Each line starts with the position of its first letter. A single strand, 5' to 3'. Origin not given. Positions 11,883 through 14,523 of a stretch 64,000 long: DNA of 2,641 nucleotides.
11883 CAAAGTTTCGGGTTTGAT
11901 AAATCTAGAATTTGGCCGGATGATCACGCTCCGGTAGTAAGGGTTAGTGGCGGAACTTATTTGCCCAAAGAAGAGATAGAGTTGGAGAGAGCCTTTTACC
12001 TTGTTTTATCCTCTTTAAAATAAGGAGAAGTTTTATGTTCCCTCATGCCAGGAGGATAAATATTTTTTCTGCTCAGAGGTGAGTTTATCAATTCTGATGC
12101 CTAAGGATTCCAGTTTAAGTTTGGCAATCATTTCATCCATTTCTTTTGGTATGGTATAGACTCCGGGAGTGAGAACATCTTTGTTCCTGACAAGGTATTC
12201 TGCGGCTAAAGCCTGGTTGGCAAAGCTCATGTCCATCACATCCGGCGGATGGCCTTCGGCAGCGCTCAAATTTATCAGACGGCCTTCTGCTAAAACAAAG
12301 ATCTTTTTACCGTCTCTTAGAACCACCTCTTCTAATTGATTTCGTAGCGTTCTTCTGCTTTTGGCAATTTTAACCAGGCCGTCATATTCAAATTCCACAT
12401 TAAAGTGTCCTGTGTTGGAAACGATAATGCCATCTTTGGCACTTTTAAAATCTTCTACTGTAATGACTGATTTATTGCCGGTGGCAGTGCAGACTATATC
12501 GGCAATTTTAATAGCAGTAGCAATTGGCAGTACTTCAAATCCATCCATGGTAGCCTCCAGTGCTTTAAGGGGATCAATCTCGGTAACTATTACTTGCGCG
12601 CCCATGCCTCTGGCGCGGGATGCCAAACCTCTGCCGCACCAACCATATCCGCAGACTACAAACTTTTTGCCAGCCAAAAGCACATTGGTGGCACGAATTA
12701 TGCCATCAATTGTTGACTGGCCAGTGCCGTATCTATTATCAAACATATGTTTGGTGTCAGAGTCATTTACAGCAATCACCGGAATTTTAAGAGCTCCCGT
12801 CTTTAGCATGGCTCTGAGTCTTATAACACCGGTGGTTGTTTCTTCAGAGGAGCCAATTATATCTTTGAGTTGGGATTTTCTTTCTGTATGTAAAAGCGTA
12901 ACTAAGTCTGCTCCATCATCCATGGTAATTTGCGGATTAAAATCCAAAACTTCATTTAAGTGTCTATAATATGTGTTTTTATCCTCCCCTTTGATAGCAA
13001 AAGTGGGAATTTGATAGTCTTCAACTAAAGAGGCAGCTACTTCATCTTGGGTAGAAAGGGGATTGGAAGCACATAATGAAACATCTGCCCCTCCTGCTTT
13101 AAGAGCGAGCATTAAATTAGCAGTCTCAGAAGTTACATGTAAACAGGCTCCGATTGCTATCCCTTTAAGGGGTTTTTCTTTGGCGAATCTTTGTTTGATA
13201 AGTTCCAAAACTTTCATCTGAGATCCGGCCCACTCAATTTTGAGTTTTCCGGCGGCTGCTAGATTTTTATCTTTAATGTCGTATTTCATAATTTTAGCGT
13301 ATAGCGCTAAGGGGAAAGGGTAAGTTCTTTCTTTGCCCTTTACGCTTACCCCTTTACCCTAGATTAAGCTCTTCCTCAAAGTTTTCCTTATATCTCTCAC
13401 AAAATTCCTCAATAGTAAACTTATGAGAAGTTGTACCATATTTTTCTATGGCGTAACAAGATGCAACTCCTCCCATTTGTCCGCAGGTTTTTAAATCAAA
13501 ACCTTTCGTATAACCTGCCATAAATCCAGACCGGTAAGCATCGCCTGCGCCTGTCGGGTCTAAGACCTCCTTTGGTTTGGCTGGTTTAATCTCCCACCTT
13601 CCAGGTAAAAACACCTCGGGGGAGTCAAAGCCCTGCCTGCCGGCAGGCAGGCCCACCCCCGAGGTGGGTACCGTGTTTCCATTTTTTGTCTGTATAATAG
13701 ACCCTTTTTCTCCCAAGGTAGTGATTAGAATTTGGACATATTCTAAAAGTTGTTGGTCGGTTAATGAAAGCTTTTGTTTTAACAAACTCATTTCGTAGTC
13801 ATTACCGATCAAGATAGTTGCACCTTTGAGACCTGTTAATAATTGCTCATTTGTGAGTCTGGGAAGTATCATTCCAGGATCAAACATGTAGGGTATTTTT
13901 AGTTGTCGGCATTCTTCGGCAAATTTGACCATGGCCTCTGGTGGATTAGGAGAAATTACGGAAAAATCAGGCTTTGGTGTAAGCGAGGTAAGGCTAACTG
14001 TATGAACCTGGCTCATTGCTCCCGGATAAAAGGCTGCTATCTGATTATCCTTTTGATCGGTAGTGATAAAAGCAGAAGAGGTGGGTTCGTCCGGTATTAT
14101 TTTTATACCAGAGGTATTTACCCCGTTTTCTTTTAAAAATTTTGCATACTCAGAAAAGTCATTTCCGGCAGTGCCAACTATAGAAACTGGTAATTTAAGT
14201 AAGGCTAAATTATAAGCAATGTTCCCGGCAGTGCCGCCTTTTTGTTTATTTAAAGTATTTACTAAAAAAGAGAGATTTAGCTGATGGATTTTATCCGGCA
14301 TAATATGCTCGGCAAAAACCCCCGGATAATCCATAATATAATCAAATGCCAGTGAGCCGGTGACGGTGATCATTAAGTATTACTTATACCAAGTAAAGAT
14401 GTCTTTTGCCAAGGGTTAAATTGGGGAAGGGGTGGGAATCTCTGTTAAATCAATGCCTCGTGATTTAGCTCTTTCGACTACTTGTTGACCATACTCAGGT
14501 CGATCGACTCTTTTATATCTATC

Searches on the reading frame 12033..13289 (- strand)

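Call 62: search_protein_families(library=pfam, proteins=[window:12033-13289:-], max_evalue=0.0001)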
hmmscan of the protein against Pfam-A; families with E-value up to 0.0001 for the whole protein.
window:12033-13289:- (418 aa): 4 families
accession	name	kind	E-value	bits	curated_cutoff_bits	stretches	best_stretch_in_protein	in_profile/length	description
PF05221.23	AdoHcyase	-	1.2e-62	212.3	25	2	140-417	176-291/299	S-adenosyl-L-homocysteine hydrolase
PF00670.27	AdoHcyase_NAD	-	1.5e-53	181.7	27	1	185-345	1-161/162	S-adenosyl-L-homocysteine hydrolase, NAD binding domain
PF02826.25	2-Hacid_dh_C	-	7.5e-08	32.4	25.1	1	204-295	33-128/178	D-isomer specific 2-hydroxyacid dehydrogenase, NAD binding domain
PF07991.19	KARI_N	-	1e-06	28.9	20.6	1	205-301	2-102/165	Acetohydroxy acid isomeroreductase, NADPH-binding domain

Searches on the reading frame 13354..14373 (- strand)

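Call 62: search_protein_families(library=pfam, proteins=[window:13354-14373:-], max_evalue=0.0001)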
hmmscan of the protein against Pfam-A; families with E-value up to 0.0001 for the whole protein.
window:13354-14373:- (339 aa): 1 family
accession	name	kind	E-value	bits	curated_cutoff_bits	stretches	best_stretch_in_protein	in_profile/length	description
PF00294.29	PfkB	-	8.1e-41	140.7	25.8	2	28-233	19-240/302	pfkB family carbohydrate kinase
